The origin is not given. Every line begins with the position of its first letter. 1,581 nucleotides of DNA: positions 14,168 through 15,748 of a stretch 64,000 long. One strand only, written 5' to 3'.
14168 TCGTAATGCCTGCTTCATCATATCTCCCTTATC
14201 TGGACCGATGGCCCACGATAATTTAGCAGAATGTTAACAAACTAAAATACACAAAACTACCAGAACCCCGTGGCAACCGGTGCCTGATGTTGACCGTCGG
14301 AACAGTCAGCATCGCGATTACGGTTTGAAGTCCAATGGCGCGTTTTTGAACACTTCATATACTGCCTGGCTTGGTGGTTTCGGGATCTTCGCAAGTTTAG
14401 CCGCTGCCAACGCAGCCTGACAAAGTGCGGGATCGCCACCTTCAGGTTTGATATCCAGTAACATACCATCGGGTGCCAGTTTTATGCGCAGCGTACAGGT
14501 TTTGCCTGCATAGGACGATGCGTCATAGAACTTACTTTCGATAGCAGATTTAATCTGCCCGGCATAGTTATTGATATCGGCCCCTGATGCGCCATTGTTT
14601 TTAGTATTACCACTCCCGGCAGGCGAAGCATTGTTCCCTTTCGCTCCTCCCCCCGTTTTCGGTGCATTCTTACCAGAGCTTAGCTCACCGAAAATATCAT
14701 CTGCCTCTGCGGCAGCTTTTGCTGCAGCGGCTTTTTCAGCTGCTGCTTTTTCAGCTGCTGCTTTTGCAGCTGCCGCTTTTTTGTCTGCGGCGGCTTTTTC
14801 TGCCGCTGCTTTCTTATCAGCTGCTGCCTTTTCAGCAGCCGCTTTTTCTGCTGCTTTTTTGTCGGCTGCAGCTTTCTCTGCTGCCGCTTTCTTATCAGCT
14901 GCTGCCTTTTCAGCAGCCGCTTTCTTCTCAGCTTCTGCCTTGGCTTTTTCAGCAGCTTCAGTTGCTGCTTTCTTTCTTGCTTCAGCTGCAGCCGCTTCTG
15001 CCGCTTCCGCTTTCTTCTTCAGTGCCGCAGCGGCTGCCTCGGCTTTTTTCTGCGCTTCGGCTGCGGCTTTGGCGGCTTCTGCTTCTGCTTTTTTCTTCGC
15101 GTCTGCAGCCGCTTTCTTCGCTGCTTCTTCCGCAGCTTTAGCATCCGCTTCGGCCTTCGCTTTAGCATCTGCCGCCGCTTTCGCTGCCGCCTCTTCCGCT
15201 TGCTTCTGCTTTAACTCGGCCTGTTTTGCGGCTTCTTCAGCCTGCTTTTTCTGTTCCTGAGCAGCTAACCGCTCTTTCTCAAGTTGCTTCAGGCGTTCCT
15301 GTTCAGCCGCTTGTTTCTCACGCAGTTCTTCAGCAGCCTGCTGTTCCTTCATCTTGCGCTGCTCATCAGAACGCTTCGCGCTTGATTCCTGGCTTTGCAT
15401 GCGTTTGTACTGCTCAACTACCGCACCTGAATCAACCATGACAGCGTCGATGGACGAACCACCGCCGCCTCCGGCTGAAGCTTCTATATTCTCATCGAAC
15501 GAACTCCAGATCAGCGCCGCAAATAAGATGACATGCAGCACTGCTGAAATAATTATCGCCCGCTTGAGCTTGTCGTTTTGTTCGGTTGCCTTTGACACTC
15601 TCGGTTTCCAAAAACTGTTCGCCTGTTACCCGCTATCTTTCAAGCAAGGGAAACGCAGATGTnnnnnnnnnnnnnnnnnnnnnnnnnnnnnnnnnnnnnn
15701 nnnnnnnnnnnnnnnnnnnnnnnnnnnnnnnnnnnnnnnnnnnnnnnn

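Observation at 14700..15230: Slippage-prone tandem repeats in tolA domain II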

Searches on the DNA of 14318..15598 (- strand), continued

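Call 25: search_dna_similar(query=window:14318-15598:-, collection=ecoli_genomes, mode=near, max_rows=14, rows=best)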
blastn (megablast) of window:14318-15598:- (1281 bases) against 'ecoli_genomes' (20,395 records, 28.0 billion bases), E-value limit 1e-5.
Records with a match: 5425; places in all: 5429; records where one place covers at least 80% of the query: 5421.
Genomes with a match: 5425 of 5426; with a place that covers at least 80% of the query: 5421. Places per genome that has any: lowest 1, median 1, highest 2. On chromosomes: 5427 places; on plasmids: 2.
Best place of each record, by identity: >=99% 7; 95-99% 4626; 90-95% 790; 80-90% 2.
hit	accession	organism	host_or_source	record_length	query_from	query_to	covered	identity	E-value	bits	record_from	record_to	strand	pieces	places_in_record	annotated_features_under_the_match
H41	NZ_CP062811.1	Escherichia coli strain Res13-Sevr-PER07-33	Sus scrofa domesticus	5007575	1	1281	100%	99.3%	0e+0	2316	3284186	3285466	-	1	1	tolA: cell envelope integrity protein TolA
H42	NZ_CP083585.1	Escherichia coli strain ECNB21-M121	meat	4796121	1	1281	100%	99.3%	0e+0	2316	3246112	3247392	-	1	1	tolA: cell envelope integrity protein TolA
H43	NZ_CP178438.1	Escherichia coli strain JX21CE8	chicken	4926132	1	1281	100%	99.3%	0e+0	2316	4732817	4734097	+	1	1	tolA: cell envelope integrity protein TolA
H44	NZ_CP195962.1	Escherichia coli strain D8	Water sample from the Juan Diaz River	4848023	1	1281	100%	99.3%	0e+0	2316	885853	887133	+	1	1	tolA: cell envelope integrity protein TolA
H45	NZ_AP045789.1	Escherichia coli strain 23CRST027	Homo sapiens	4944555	1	1281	100%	99.3%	0e+0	2316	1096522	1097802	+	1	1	tolA: cell envelope integrity protein TolA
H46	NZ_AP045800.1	Escherichia coli strain 23CRST031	Homo sapiens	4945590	1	1281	100%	99.3%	0e+0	2316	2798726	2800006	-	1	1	tolA: cell envelope integrity protein TolA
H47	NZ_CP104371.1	Escherichia coli strain 2021CK-01784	Homo sapiens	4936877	1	1281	100%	98.9%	0e+0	2289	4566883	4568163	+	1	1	tolA: cell envelope integrity protein TolA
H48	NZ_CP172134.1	Escherichia coli strain GF131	chicken meat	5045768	1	1281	100%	98.9%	0e+0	2289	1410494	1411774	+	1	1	tolA: cell envelope integrity protein TolA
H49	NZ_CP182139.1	Escherichia coli strain CUWW06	wastewater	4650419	1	1281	100%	98.9%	0e+0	2289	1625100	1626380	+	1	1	tolA: cell envelope integrity protein TolA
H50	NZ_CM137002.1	Escherichia coli strain LSC52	Homo sapiens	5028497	1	1281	100%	98.9%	0e+0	2289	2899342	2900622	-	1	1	tolA: cell envelope integrity protein TolA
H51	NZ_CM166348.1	Escherichia coli strain CH4796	Homo sapiens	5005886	1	1281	100%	98.8%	0e+0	2283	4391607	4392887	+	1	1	tolA: cell envelope integrity protein TolA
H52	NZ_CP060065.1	Escherichia coli strain G5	Homo sapiens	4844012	1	1281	100%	98.8%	0e+0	2278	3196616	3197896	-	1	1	tolA: cell envelope integrity protein TolA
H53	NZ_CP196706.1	Escherichia coli strain EC102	Bovine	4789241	1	1281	100%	98.8%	0e+0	2278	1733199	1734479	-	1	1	tolA: cell envelope integrity protein TolA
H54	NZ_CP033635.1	Escherichia coli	chicken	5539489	1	1281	100%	98.7%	0e+0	2272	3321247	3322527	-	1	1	tolA: cell envelope integrity protein TolA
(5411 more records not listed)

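Call 34: search_dna_similar(query=window:14318-15598:-, collection=ecoli_genomes, mode=near, max_rows=60, rows=spread)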
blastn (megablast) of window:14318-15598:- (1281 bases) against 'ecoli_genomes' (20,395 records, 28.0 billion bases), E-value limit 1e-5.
Records with a match: 5425; places in all: 5429; records where one place covers at least 80% of the query: 5421.
Genomes with a match: 5425 of 5426; with a place that covers at least 80% of the query: 5421. Places per genome that has any: lowest 1, median 1, highest 2. On chromosomes: 5427 places; on plasmids: 2.
Best place of each record, by identity: >=99% 7; 95-99% 4626; 90-95% 790; 80-90% 2.
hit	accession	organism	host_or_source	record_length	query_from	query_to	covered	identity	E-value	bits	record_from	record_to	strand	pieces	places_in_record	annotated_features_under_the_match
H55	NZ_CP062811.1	Escherichia coli strain Res13-Sevr-PER07-33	Sus scrofa domesticus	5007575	1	1281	100%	99.3%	0e+0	2316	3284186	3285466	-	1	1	tolA: cell envelope integrity protein TolA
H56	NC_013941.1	Escherichia coli O55:H7 str. CB9615 strain CB9615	Homo sapiens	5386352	1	1281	100%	98.0%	0e+0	2213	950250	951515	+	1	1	tolA: cell envelope integrity protein TolA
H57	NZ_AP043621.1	Escherichia coli strain AST215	Homo sapiens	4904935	1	1281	100%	98.0%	0e+0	2207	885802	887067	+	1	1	tolA: cell envelope integrity protein TolA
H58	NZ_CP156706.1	Escherichia coli strain PKF11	Milvus migrans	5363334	1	1281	100%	97.9%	0e+0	2202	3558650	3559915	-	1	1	tolA: cell envelope integrity protein TolA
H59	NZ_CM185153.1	Escherichia coli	Human feces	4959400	1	1281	100%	97.9%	0e+0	2202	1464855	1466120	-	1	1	tolA: cell envelope integrity protein TolA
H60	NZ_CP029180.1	Escherichia coli strain H9Ecoli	Homo sapiens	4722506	1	1281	100%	97.7%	0e+0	2191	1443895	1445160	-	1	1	tolA: cell envelope integrity protein TolA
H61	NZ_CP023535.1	Escherichia coli strain FDAARGOS_403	Homo sapiens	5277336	1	1281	100%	97.7%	0e+0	2191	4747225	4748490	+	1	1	tolA: cell envelope integrity protein TolA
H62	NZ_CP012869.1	Escherichia coli strain K-12 substr. MG1655_TMP32XR1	culture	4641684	1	1281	100%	97.7%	0e+0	2191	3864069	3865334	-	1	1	tolA: cell envelope integrity protein TolA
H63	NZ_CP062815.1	Escherichia coli strain Res13-Sevr-PER06-05-b-A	Sus scrofa domesticus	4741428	1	1281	100%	97.7%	0e+0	2191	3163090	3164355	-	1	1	tolA: cell envelope integrity protein TolA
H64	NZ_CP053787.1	Escherichia coli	Wild boar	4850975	1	1281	100%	97.7%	0e+0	2191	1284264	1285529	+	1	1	tolA: cell envelope integrity protein TolA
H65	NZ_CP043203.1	Escherichia coli O16:H48 strain PG20180058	mouse gut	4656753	1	1281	100%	97.7%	0e+0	2191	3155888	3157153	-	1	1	tolA: cell envelope integrity protein TolA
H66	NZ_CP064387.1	Escherichia coli O104:H4 strain PartB-EcoliO104H4-RM8376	missing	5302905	1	1281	100%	97.7%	0e+0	2191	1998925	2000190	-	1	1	tolA: cell envelope integrity protein TolA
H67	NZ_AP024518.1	Escherichia coli strain E148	Equus caballus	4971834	1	1281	100%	97.7%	0e+0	2191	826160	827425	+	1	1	tolA: cell envelope integrity protein TolA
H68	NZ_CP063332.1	Escherichia coli strain BS74R-D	Homo sapiens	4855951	1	1281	100%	97.7%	0e+0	2191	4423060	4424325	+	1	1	tolA: cell envelope integrity protein TolA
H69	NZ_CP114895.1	Escherichia coli strain CM56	not applicable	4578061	1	1281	100%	97.7%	0e+0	2191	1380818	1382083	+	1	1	tolA: cell envelope integrity protein TolA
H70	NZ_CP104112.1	Escherichia coli strain USDA-ARS-USMARC-51688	Bos taurus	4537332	1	1281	100%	97.7%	0e+0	2191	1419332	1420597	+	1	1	tolA: cell envelope integrity protein TolA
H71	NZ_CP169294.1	Escherichia coli strain MG1655-pvir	not collected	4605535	1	1281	100%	97.7%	0e+0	2191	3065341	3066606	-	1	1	tolA: cell envelope integrity protein TolA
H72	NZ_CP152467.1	Escherichia coli strain Sel(aux star)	not applicable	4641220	1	1281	100%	97.7%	0e+0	2191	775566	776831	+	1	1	tolA: cell envelope integrity protein TolA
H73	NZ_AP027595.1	Escherichia coli strain LR-64-2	Homo sapiens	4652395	1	1281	100%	97.7%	0e+0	2191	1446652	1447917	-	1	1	tolA: cell envelope integrity protein TolA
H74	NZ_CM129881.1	Escherichia coli strain MB07011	seawater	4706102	1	1281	100%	97.7%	0e+0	2191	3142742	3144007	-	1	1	tolA: cell envelope integrity protein TolA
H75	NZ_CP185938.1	Escherichia coli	Homo sapiens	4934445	1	1281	100%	97.7%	0e+0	2191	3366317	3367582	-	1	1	tolA: cell envelope integrity protein TolA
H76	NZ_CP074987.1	Escherichia coli strain 10205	Homo sapiens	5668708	1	1281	100%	97.7%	0e+0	2191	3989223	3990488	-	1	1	tolA: cell envelope integrity protein TolA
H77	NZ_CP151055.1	Escherichia coli strain 20KM2228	Cat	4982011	1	1281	100%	97.7%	0e+0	2191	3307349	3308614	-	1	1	tolA: cell envelope integrity protein TolA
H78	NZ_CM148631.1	Escherichia coli strain PK-F-10122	Gallus gallus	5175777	1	1281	100%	97.7%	0e+0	2191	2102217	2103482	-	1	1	tolA: cell envelope integrity protein TolA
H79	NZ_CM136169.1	Escherichia coli strain PRO_A-1412-6M-A_ESBL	Homo sapiens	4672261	1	1281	100%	97.7%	0e+0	2191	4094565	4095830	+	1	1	tolA: cell envelope integrity protein TolA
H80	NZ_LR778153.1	Escherichia coli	water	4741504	1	1281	100%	97.7%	0e+0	2191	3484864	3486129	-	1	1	tolA: cell envelope integrity protein TolA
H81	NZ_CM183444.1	Escherichia coli strain BHUCD02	Homo sapiens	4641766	1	1281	100%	97.7%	0e+0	2191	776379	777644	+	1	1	tolA: cell envelope integrity protein TolA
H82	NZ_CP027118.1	Escherichia coli strain 26561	bovine mastitis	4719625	1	1281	100%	97.7%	0e+0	2185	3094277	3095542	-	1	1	tolA: cell envelope integrity protein TolA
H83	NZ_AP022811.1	Escherichia coli strain JE86-ST02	Homo sapiens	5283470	1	1281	100%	97.7%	0e+0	2185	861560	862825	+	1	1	tolA: cell envelope integrity protein TolA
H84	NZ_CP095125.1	Escherichia coli strain Iso00270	Homo sapiens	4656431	1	1281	100%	97.7%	0e+0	2185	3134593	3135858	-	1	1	tolA: cell envelope integrity protein TolA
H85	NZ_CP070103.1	Escherichia coli strain FDAARGOS_1277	Homo sapiens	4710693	1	1281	100%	97.7%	0e+0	2185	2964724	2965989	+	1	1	tolA: cell envelope integrity protein TolA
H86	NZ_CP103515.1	Escherichia coli strain 5444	Homo sapiens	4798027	1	1281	100%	97.7%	0e+0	2185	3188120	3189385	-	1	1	tolA: cell envelope integrity protein TolA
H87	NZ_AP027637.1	Escherichia coli strain PSJ-23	Homo sapiens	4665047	1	1281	100%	97.7%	0e+0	2185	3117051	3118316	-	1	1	tolA: cell envelope integrity protein TolA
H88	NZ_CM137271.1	Escherichia coli strain ZH49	pig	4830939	1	1281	100%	97.7%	0e+0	2185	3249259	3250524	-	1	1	tolA: cell envelope integrity protein TolA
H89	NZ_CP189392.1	Escherichia coli strain AR145.2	cat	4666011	1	1281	100%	97.7%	0e+0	2185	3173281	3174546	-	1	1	tolA: cell envelope integrity protein TolA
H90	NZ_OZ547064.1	Escherichia coli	Homo sapiens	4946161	1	1281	100%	97.7%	0e+0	2185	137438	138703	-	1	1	tolA: cell envelope integrity protein TolA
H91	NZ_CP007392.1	Escherichia coli strain ST2747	-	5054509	1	1281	100%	97.6%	0e+0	2207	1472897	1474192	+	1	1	tolA: cell envelope integrity protein TolA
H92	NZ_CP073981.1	Escherichia coli strain MB19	Poultry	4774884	1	1281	100%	97.5%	0e+0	2174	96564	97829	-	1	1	tolA: cell envelope integrity protein TolA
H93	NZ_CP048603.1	Escherichia coli strain ChlosBP-23-1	Chlorocebus sabaeus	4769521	1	1281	100%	97.3%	0e+0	2163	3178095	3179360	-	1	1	tolA: cell envelope integrity protein TolA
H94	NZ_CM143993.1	Escherichia coli strain ESBLEC_HM24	Homo sapiens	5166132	1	1281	100%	97.3%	0e+0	2163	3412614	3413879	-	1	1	tolA: cell envelope integrity protein TolA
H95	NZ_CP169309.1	Escherichia coli strain MFDS1019527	cattle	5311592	1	1281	100%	97.2%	0e+0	2152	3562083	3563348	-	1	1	tolA: cell envelope integrity protein TolA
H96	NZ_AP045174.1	Escherichia coli strain JNEC-KY178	Homo sapiens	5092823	1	1281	100%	96.7%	0e+0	2141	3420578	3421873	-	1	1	tolA: cell envelope integrity protein TolA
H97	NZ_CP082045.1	Escherichia coli strain MS21324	Homo sapiens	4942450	1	1281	100%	96.3%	0e+0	2078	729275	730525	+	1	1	tolA: cell envelope integrity protein TolA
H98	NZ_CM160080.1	Escherichia coli strain GPEC349-628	chicken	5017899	1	1281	100%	96.2%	0e+0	2146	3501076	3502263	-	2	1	tolA: cell envelope integrity protein TolA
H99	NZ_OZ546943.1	Escherichia coli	Homo sapiens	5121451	1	1281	100%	95.8%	0e+0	2156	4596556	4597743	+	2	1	tolA: cell envelope integrity protein TolA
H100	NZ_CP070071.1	Escherichia coli strain FDAARGOS_1287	Homo sapiens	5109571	1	1281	100%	95.6%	0e+0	2058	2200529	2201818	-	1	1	tolA: cell envelope integrity protein TolA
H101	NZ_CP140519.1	Escherichia coli strain PNUSAE151637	Homo sapiens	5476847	1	1281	100%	95.4%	0e+0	2028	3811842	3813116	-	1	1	tolA: cell envelope integrity protein TolA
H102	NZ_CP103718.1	Escherichia coli strain 1579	Homo sapiens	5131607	1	1281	100%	95.2%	0e+0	2039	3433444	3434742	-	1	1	tolA: cell envelope integrity protein TolA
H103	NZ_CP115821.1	Escherichia coli strain E1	Homo sapiens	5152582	1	1281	100%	95.2%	0e+0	2034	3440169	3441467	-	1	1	tolA: cell envelope integrity protein TolA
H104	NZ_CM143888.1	Escherichia coli strain E30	Homo sapiens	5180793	1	1281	100%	95.1%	0e+0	2028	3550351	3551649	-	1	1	tolA: cell envelope integrity protein TolA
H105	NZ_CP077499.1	Escherichia coli O111:H8 strain 7-58 72A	Fly pool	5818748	1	1281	100%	95.1%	0e+0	2164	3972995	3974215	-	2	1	tolA: cell envelope integrity protein TolA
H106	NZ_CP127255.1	Escherichia coli strain Q5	Coturnix coturnix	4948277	1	1281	100%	94.5%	0e+0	1923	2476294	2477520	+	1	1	tolA: cell envelope integrity protein TolA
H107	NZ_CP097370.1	Escherichia coli strain AGR5151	water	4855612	1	1281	100%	93.6%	0e+0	1929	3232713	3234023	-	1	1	tolA: cell envelope integrity protein TolA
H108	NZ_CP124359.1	Escherichia coli strain AVS0093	environmental-WWTP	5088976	1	1281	100%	93.6%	0e+0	1929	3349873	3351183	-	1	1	tolA: cell envelope integrity protein TolA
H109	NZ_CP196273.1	Escherichia coli strain AH21B060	Homo sapiens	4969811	1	1281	100%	93.6%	0e+0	1929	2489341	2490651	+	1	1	tolA: cell envelope integrity protein TolA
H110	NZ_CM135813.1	Escherichia coli strain FXCREC016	Homo sapiens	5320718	1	1281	100%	93.6%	0e+0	1929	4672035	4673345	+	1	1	tolA: cell envelope integrity protein TolA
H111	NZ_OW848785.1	Escherichia coli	Homo sapiens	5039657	1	1281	100%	93.6%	0e+0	1929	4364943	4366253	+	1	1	tolA: cell envelope integrity protein TolA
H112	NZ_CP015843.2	Escherichia coli O157:H7 strain FRIK2455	Bos taurus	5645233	1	1281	100%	92.8%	0e+0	1796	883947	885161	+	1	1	tolA: cell envelope integrity protein TolA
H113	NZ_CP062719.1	Escherichia coli O157:H7 strain Z1816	Bovine Faeces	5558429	1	1281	100%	92.8%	0e+0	1796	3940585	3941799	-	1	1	tolA: cell envelope integrity protein TolA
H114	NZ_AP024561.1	Escherichia coli strain NIPH17_0036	Homo sapiens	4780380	1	1281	62%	93.3%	3e-174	1139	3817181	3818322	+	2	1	tolA: cell envelope integrity protein TolA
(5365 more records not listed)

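Call 37: get_annotated_region(hit=H98, flank=300)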
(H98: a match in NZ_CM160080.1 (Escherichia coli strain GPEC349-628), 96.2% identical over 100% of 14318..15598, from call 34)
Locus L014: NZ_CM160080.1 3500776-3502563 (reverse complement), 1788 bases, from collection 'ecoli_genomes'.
description: Escherichia coli strain GPEC349-628 chromosome, whole genome shotgun sequence
organism: Escherichia coli strain GPEC349-628 (NCBI taxid 562)
replicon: chromosome; assembly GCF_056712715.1
host: chicken; source: not applicable; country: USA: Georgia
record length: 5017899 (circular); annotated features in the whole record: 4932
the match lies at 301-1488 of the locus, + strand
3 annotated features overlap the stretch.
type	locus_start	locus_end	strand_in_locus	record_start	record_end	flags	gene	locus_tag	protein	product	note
CDS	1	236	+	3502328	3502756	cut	tolR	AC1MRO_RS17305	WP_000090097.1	colicin uptake protein TolR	-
CDS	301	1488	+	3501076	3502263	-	tolA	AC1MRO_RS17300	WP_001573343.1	cell envelope integrity protein TolA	-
CDS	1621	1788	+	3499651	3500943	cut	tolB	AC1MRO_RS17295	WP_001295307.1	Tol-Pal system beta propeller repeat protein TolB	-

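Call 38: get_annotated_region(hit=H91, flank=300)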
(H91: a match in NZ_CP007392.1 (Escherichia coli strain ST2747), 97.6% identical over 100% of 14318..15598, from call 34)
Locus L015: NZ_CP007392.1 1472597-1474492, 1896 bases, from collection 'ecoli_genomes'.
description: Escherichia coli strain ST2747 chromosome, complete genome
organism: Escherichia coli strain ST2747 (NCBI taxid 562)
replicon: chromosome; assembly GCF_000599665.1
host: -; source: -; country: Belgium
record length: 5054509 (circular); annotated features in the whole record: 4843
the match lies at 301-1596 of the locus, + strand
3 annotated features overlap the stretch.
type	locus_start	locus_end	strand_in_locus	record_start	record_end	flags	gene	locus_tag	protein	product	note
CDS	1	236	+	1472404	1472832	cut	tolR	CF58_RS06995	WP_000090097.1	colicin uptake protein TolR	-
CDS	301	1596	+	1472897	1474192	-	tolA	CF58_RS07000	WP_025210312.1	cell envelope integrity protein TolA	-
CDS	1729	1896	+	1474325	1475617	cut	tolB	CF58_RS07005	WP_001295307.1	Tol-Pal system beta propeller repeat protein TolB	-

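Call 39: get_annotated_region(hit=H101, flank=300)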
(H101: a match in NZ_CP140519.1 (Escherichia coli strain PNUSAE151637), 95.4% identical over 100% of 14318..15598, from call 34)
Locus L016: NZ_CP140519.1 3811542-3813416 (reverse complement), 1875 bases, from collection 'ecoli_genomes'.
description: Escherichia coli strain PNUSAE151637 chromosome, complete genome
organism: Escherichia coli strain PNUSAE151637 (NCBI taxid 562)
replicon: chromosome; assembly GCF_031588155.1
host: Homo sapiens; source: stool; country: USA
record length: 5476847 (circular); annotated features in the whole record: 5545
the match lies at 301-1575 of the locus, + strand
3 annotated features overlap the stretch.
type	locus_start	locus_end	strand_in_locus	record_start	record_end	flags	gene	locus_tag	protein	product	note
CDS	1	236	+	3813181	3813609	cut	tolR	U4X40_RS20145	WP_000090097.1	colicin uptake protein TolR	-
CDS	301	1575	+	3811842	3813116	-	tolA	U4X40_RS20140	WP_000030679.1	cell envelope integrity protein TolA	-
CDS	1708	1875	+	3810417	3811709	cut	tolB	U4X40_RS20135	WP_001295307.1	Tol-Pal system beta propeller repeat protein TolB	-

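Call 40: get_annotated_region(hit=H106, flank=300)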
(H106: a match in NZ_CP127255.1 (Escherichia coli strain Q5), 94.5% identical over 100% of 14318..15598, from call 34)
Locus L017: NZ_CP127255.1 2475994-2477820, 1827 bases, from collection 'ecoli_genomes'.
description: Escherichia coli strain Q5 chromosome, complete genome
organism: Escherichia coli strain Q5 (NCBI taxid 562)
replicon: chromosome; assembly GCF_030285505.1
host: Coturnix coturnix; source: feces; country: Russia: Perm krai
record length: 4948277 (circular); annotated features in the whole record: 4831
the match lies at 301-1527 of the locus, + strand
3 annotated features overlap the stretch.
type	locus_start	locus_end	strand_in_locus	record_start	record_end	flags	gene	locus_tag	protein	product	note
CDS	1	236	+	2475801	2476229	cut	tolR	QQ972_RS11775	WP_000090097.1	colicin uptake protein TolR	-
CDS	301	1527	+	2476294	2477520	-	tolA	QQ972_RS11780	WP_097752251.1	cell envelope integrity protein TolA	-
CDS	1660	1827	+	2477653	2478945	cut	tolB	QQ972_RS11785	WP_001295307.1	Tol-Pal system beta propeller repeat protein TolB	-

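Call 41: get_annotated_region(hit=H56, flank=300)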
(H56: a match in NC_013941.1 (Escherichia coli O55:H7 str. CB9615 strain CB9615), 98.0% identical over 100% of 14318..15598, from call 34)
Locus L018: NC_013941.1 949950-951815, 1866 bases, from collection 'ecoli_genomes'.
description: Escherichia coli O55:H7 str. CB9615, complete sequence
organism: Escherichia coli O55:H7 str. CB9615 strain CB9615 (NCBI taxid 701177)
replicon: chromosome; assembly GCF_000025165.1
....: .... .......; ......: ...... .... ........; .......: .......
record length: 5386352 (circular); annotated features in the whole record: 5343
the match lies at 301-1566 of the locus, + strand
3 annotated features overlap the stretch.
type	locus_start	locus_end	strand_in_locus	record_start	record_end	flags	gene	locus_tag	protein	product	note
CDS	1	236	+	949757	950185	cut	tolR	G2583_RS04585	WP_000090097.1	colicin uptake protein TolR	-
CDS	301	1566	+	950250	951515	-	tolA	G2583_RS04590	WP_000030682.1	cell envelope integrity protein TolA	-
CDS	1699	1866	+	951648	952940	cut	tolB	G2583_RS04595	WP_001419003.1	Tol-Pal system beta propeller repeat protein TolB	-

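Call 42: get_annotated_region(hit=H47, flank=300)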
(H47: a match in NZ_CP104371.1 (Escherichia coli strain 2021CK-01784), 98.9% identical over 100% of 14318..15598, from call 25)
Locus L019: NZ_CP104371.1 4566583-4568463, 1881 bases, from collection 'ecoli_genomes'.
description: Escherichia coli strain 2021CK-01784 chromosome, complete genome
organism: Escherichia coli strain 2021CK-01784 (NCBI taxid 562)
replicon: chromosome; assembly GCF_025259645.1
host: Homo sapiens; source: Rectal Swab; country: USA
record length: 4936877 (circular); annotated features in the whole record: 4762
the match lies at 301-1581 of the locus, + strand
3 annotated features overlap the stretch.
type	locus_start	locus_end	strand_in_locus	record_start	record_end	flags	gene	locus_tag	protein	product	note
CDS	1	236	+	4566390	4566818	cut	tolR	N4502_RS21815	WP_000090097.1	colicin uptake protein TolR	-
CDS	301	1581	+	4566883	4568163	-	tolA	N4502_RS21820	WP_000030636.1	cell envelope integrity protein TolA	-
CDS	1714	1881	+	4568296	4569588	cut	tolB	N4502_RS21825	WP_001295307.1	Tol-Pal system beta propeller repeat protein TolB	-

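Call 43: get_annotated_region(hit=H54, flank=300)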
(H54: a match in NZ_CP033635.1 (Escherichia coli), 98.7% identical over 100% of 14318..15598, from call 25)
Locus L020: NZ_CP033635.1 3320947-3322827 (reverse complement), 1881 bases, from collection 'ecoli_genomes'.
description: Escherichia coli isolate ECCNB12-2 chromosome, complete genome
organism: Escherichia coli (NCBI taxid 562)
replicon: chromosome; assembly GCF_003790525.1
host: -; source: chicken; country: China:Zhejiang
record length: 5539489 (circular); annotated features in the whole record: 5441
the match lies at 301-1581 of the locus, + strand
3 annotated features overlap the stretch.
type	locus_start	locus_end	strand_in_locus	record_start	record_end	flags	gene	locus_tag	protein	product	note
CDS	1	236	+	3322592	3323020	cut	tolR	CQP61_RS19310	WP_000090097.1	colicin uptake protein TolR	-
CDS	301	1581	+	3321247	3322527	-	tolA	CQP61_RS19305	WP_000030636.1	cell envelope integrity protein TolA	-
CDS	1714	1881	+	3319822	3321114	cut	tolB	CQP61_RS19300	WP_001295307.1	Tol-Pal system beta propeller repeat protein TolB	-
